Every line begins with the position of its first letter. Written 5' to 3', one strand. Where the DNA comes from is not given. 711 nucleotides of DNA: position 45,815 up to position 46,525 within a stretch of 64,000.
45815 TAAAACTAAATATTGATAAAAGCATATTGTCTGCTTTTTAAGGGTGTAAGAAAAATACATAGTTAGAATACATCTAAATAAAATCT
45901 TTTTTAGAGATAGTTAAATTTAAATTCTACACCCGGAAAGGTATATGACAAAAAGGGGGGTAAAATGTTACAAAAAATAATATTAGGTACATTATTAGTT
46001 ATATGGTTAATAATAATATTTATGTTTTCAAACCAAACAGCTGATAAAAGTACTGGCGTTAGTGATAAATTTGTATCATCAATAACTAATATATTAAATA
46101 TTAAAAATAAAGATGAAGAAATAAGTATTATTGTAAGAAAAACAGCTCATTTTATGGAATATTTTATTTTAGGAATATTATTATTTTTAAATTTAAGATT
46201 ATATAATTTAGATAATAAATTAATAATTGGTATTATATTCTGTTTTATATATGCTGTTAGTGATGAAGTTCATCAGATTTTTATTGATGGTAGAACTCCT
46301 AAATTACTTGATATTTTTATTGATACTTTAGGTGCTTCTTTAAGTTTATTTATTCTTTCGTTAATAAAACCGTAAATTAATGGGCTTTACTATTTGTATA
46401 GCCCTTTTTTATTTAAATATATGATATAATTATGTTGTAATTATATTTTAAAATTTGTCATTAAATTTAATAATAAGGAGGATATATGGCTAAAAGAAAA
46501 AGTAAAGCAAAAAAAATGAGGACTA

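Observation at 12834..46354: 382-bp inverted repeat (381/382 identical) formed by duplicated vanZ genes brackets the whole 33-kb glycan region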

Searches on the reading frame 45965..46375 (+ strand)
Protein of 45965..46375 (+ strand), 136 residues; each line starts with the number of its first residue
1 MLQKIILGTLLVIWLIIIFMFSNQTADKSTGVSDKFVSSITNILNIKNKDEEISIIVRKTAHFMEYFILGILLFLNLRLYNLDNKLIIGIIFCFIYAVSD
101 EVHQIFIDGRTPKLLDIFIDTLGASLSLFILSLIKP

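Call 6: search_protein_families(library=pfam, proteins=[window:45965-46375:+])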
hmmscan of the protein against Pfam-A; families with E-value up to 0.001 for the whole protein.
window:45965-46375:+ (136 aa): 2 families
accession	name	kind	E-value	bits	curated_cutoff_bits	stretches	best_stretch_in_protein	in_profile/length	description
PF04892.17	VanZ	-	2.3e-20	73.9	30.1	1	10-134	4-125/126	VanZ like family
PF16504.10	SP24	-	0.00033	21.1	30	0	54-96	101-143/147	Putative virion membrane protein of plant and insect virus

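Call 8: find_encoding_contigs(protein=window:45965-46375:+, flank=10000, max_places=10)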
Protein window:45965-46375:+ (136 aa): no gene with exactly this product is on record in the collection.

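Call 9: find_homologous_proteins(query=window:45965-46375:+, max_evalue=1e-10)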
Query window:45965-46375:+ (136 aa): 96 proteins with E <= 1e-10 among 267 candidates.
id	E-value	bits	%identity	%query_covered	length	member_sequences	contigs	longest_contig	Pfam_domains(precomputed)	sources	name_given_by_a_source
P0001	2.2e-77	275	100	100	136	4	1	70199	PF04892.18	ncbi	-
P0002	4.2e-76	271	99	99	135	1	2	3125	PF04892.18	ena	-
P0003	6.4e-50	186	69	99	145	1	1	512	PF04892.18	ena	-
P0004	2.6e-49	184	69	99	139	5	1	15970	PF04892.18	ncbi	-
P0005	4.7e-43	164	59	97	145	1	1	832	PF04892.18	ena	-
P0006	3.7e-40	155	63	99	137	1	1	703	PF04892.18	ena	-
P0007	9.0e-38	147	55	96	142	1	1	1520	PF04892.18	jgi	-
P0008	2.9e-31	126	46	98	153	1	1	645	PF04892.18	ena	-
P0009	4.4e-31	126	48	79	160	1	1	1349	PF04892.18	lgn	-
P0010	9.3e-31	124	46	96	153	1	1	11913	PF04892.18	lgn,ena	-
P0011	1.1e-30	124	45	98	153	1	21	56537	PF04892.18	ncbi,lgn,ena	-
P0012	1.1e-30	124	46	98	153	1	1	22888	PF04892.18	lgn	-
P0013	1.3e-30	124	45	98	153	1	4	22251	PF04892.18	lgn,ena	-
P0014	1.3e-30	124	45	98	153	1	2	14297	PF04892.18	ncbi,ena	-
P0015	1.3e-30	124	45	96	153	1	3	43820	PF04892.18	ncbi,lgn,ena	-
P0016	1.6e-30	124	46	95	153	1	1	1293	PF04892.18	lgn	-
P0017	2.0e-30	123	45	98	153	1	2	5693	PF04892.18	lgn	-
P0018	3.0e-30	123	45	98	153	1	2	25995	PF04892.18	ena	-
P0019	2.0e-29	120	53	82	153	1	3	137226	PF04892.18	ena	-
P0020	2.0e-29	120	53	82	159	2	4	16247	PF04892.18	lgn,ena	-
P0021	2.5e-29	120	47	99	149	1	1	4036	PF04892.18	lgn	-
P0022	4.8e-29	119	47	85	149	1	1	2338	PF04892.18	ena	-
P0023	6.5e-29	119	47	85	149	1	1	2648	PF04892.18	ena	-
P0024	1.1e-28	118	47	85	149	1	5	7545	PF04892.18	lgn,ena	-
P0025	1.4e-28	117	51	98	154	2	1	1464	PF04892.18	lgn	-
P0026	1.5e-28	117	47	85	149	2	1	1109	PF04892.18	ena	-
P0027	3.0e-28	116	47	85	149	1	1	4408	PF04892.18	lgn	-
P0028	4.3e-28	116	46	85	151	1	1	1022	PF04892.18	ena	-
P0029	6.1e-28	115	48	96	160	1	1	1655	PF04892.18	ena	-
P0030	1.3e-27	114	49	90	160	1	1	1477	PF04892.18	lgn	-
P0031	2.3e-27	114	45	90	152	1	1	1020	PF04892.18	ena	-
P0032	1.2e-26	111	49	95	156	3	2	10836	PF04892.18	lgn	-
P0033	2.3e-26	110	49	92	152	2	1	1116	PF04892.18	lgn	-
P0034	5.8e-26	109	53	84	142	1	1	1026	PF04892.18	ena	-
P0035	6.1e-26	109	48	86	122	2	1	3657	PF04892.18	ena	-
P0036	8.8e-26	108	45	88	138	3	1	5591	PF04892.18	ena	-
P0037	4.9e-25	106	48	99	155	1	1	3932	PF04892.18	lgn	-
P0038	7.1e-25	105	49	90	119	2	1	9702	PF04892.18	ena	-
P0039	8.5e-25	105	47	84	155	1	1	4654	PF04892.18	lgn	-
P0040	8.8e-25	105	44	85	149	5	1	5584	PF04892.18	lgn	-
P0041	1.1e-24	105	51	90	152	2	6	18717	PF04892.18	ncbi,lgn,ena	-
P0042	3.8e-24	103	46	99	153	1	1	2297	PF04892.18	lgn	-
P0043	6.9e-24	102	44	96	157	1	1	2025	PF04892.18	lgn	-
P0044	2.0e-23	101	43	88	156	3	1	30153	PF04892.18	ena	-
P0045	2.4e-23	101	42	100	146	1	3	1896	PF04892.18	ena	-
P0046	2.9e-23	100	45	89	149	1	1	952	PF04892.18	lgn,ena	-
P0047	7.5e-23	99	47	90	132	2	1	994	PF04892.18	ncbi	-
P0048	3.5e-22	97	42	99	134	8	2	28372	PF04892.18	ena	-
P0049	4.7e-22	96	46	85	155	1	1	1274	PF04892.18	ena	-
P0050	5.6e-22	96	46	90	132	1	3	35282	PF04892.18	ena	-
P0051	8.2e-22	96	48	84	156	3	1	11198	PF04892.18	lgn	-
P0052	1.5e-21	95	48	99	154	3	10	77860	PF04892.18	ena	-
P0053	1.9e-21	94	45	98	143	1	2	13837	PF04892.18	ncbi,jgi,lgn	jgi:VanZ family protein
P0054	2.1e-21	94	49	90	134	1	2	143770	PF04892.18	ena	-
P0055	4.0e-21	93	40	93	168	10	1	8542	PF04892.18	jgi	jgi:VanZ family protein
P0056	5.3e-21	93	37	85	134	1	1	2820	PF04892.18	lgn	-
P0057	6.0e-21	93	42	92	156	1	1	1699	PF04892.18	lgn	-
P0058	1.2e-20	92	43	85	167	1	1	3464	PF04892.18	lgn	-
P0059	1.8e-20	91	42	81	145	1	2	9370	PF04892.18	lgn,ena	-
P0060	2.1e-20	91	37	99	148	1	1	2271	PF04892.18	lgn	-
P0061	2.2e-20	91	43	85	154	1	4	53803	PF04892.18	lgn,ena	-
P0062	2.3e-20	91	42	82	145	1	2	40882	PF04892.18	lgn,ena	-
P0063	2.8e-20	91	43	84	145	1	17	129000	PF04892.18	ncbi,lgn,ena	-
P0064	2.8e-20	91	43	85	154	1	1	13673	PF04892.18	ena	-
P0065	3.0e-20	91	43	89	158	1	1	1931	PF04892.18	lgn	-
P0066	3.4e-20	90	42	81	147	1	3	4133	PF04892.18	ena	-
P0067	3.7e-20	90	42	81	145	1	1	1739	PF04892.18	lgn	-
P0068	3.7e-20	90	39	97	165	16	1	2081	PF04892.18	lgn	-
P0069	4.0e-20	90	40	85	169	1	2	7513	PF04892.18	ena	-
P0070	4.5e-20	90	44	83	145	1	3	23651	PF04892.18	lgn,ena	-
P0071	6.4e-20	89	43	85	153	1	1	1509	PF04892.18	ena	-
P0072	6.4e-20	89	45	85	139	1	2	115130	PF04892.18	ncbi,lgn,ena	-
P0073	1.8e-19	88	39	99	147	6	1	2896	PF04892.18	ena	-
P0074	3.5e-19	87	40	92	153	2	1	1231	PF04892.18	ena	-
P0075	3.9e-19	87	42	85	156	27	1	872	PF04892.18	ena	-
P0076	4.6e-19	87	38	92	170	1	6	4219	PF04892.18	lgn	-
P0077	7.7e-19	86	40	96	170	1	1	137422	PF04892.18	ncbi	-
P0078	6.0e-18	83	40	86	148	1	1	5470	PF04892.18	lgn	-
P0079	8.6e-18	83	32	93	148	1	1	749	PF04892.18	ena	-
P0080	1.9e-17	81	48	58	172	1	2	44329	PF04892.18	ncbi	-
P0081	3.3e-17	81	40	96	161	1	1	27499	PF04892.18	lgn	-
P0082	4.3e-17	80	40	90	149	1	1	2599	PF04892.18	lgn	-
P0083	9.5e-17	79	37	91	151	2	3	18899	PF04892.18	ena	-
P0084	1.1e-16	79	38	81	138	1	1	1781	PF04892.18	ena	-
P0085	7.7e-16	76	39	97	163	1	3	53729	PF04892.18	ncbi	-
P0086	2.4e-15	75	42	70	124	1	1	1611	PF04892.18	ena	-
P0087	2.4e-15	75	39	95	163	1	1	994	PF04892.18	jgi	jgi:VanZ family protein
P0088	1.2e-14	72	37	84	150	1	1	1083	PF04892.18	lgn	-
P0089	5.1e-14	70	37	98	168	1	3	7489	PF04892.18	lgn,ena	-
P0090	6.1e-14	70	41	81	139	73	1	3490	PF04892.18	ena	-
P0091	1.2e-13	69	35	94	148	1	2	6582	PF04892.18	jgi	-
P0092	4.9e-13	67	40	87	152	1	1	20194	PF04892.18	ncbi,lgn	-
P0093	2.1e-12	65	42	54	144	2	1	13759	PF04892.18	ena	-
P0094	3.7e-12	64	37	79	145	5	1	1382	PF04892.18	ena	-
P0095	1.1e-11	63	36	100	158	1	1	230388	PF04892.18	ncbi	ncbi:MAG: VanZ family protein [Oscillospiraceae bacterium]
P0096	1.5e-11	62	37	76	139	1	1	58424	PF04892.18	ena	-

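Call 11: list_cluster_members(proteins=[P0001, P0002, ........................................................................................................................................, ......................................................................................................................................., P0004])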
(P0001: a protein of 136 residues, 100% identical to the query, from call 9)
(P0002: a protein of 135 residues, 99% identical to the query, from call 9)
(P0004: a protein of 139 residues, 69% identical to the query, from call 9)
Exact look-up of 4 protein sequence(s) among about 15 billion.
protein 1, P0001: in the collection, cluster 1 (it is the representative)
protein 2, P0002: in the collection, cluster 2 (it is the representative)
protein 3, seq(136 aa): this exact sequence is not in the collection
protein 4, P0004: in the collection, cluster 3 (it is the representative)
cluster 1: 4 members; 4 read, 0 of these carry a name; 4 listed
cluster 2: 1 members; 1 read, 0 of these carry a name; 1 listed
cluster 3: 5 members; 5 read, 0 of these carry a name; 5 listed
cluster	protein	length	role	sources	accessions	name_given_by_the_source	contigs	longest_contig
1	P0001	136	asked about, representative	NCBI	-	-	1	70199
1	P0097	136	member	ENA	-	-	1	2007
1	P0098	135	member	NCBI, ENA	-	-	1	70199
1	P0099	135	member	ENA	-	-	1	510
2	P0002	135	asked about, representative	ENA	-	-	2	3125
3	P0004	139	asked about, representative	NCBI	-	-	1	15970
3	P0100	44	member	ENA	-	-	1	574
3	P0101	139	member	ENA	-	-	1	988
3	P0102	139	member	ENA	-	-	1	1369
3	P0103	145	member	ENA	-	-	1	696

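Call 13: find_encoding_contigs(protein=P0002, flank=10000, max_places=10)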
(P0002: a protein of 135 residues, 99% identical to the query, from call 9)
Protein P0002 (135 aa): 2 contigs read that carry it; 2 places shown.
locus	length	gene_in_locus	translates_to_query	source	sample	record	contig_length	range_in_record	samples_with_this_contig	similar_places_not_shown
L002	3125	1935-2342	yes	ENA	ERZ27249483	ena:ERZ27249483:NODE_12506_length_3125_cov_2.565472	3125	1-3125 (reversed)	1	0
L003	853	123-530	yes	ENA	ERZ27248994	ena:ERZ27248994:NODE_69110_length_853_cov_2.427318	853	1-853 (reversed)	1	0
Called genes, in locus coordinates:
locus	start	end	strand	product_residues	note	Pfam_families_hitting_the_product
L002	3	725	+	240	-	?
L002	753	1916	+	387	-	PF01210:NAD_Gly3P_dh_N (weak), PF03721:UDPG_MGDP_dh_N, PF03807:F420_oxidored (faint), PF00984:UDPG_MGDP_dh, PF03720:UDPG_MGDP_dh_C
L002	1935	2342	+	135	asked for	PF04892:VanZ-LLP1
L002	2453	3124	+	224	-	?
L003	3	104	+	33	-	?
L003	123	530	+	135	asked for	PF04892:VanZ-LLP1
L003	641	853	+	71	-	?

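Call 14: find_encoding_contigs(protein=P0001, flank=10000, max_places=10)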
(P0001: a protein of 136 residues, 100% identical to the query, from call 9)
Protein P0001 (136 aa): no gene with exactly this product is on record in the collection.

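Call 17: find_encoding_contigs(protein=P0097, flank=10000, max_places=10)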
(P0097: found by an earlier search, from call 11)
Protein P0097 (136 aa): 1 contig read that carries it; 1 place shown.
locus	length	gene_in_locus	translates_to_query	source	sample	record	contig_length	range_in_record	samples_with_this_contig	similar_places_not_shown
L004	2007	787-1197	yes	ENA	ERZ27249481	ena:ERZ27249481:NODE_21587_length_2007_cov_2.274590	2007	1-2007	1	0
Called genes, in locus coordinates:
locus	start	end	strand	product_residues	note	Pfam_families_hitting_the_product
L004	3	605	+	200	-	?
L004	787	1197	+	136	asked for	PF04892:VanZ-LLP1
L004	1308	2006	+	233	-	?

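Call 18: find_encoding_contigs(protein=P0099, flank=10000, max_places=10)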
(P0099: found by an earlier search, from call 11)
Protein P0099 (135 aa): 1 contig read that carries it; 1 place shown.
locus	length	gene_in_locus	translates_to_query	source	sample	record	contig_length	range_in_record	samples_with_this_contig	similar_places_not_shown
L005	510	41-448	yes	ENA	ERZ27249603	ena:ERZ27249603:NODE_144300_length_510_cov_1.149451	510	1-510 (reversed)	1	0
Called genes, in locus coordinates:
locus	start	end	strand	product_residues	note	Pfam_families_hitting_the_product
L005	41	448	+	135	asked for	PF04892:VanZ-LLP1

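Call 19: find_encoding_contigs(protein=P0004, flank=10000, max_places=10)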
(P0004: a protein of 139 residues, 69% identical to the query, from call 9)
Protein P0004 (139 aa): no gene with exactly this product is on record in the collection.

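Call 22: find_related_loci(query=A1, collection=genome_contigs, flank=10000)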
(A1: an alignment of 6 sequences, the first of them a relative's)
Query A1 (136 aa) in genome_contigs; peptide patterns used: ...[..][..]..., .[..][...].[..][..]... (x = any residue, [..] = any of these).
581 stretches matched a pattern; 398 encode a relative of the query (tblastn E <= 1e-3); the best 80 are kept; 80 distinct loci.
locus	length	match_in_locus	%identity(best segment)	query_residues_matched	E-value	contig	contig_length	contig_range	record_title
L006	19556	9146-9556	50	11-136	2e-36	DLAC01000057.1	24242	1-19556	MAG TPA_asm: Bacillales bacterium UBA7057 UBA7057_contig_4129, whole genome shotgun sequence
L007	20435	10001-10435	45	3-136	1e-35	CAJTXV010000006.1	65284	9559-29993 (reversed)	MAG TPA_asm: uncultured Bacilli bacterium isolate MGBC119928 genome assembly, contig: MGBC119928.6, whole genome shotgun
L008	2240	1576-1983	49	1-132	3e-35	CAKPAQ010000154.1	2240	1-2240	MAG: uncultured Bacilli bacterium isolate REFINED_METABAT215_TOP10_CONTIGS_1500_ASSEMBLY_K77_MERGED__Hadza_MoBio_hadza-E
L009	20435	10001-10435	45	3-136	9e-35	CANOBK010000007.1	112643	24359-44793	MAG TPA_asm: uncultured Bacillales bacterium isolate SRR19759455_bin.3_metawrap_v1.3_MAG genome assembly, contig: NODE.2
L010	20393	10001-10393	44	9-128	3e-31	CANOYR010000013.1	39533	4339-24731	MAG TPA_asm: uncultured Bacillales bacterium isolate SRR15604567_bin.71_metawrap_v1.3_MAG genome assembly, contig: NODE.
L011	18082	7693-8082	42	2-124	2e-30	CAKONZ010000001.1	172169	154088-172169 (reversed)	MAG: uncultured Bacilli bacterium isolate REFINED_METABAT215_TOP10_CONTIGS_1500_ASSEMBLY_K77_MERGED__Hadza_MoBio_hadza-I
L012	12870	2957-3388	42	2-134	1e-29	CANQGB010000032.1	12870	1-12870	MAG: uncultured Bacilli bacterium isolate Lapin-005__bin86 genome assembly, contig: Lapin-005__NODE_6667_length_12870_co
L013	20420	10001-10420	46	1-130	4e-29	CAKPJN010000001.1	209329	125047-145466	MAG: uncultured Bacilli bacterium isolate REFINED_METABAT215_TOP10_CONTIGS_1500_ASSEMBLY_K77_MERGED__Hadza_MoBio_hadza-E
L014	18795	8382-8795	43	1-128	1e-28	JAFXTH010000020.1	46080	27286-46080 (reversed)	MAG: Bacilli bacterium isolate RGIG6726 Sheep_Rumen-2__c1511456, whole genome shotgun sequence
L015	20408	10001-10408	47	6-128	1e-28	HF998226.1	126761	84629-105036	Coprobacillus sp. CAG:605 genomic scaffold, scf21, whole genome shotgun sequence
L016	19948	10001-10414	43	8-133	2e-28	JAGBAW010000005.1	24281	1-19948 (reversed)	MAG: Bacilli bacterium isolate RGIG8951 Water_deer_Rectum-1__c31404, whole genome shotgun sequence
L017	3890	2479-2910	42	1-134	5e-28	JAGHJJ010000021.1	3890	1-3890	MAG: Bacilli bacterium isolate MAG.7 k127_193336, whole genome shotgun sequence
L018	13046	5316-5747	40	4-134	7e-28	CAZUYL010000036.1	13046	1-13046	MAG TPA_asm: uncultured Ruminococcus sp. isolate SRP350583_co3_213 genome assembly, contig: NODE_4875_length_13046_cov_1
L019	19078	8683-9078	45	10-128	5e-28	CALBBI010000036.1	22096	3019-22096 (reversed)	MAG TPA_asm: uncultured Firmicutes bacterium isolate SRR1761718_bin.24_CONCOCT_v1.1_MAG genome assembly, contig: ERZ1756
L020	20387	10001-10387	49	10-135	1e-27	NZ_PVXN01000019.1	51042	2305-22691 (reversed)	Clostridium thermopalmarium DSM 5974 CPAL_contig000019, whole genome shotgun sequence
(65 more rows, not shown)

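Call 30: find_related_loci(query=A1, collection=metagenome_contigs, flank=10000)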
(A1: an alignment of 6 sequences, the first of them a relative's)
Query A1 (136 aa) in metagenome_contigs; peptide patterns used: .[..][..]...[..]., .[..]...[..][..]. (x = any residue, [..] = any of these).
600 stretches matched a pattern (row limit reached: there are more); 303 encode a relative of the query (tblastn E <= 1e-3); the best 80 are kept; 80 distinct loci.
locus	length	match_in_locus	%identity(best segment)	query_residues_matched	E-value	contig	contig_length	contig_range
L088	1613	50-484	45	1-135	1e-33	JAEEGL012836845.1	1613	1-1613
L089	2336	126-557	45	3-133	1e-31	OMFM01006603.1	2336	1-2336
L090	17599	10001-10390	48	19-135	1e-27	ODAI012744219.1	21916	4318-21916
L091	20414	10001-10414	40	5-131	3e-27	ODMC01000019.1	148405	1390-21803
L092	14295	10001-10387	41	19-134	3e-26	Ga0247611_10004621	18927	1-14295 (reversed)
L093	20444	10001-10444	39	5-131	7e-26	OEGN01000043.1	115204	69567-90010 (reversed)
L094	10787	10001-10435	40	2-134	1e-25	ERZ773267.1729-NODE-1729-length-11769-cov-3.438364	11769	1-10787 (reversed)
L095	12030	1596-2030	40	2-134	1e-25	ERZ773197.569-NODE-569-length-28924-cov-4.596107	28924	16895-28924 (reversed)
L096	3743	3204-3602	38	11-131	2e-25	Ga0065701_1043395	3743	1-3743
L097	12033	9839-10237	44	3-126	3e-25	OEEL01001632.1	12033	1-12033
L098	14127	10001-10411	47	1-128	4e-25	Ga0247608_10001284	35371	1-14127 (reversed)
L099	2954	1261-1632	41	14-135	4e-25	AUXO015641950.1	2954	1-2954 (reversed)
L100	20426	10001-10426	37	2-134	1e-24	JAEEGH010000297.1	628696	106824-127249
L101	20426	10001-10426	37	2-134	1e-24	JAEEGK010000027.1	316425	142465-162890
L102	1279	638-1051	41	2-127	6e-25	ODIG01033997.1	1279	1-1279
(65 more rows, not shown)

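Call 32: find_encoding_contigs(protein=P0102, flank=10000, max_places=10)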
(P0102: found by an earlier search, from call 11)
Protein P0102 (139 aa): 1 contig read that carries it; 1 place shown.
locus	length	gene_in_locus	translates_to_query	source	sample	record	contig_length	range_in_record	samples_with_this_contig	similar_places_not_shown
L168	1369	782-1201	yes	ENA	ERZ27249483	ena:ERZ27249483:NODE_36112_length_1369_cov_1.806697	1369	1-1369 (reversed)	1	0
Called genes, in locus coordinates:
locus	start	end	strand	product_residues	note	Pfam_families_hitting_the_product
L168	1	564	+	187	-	?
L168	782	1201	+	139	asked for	PF04892:VanZ-LLP1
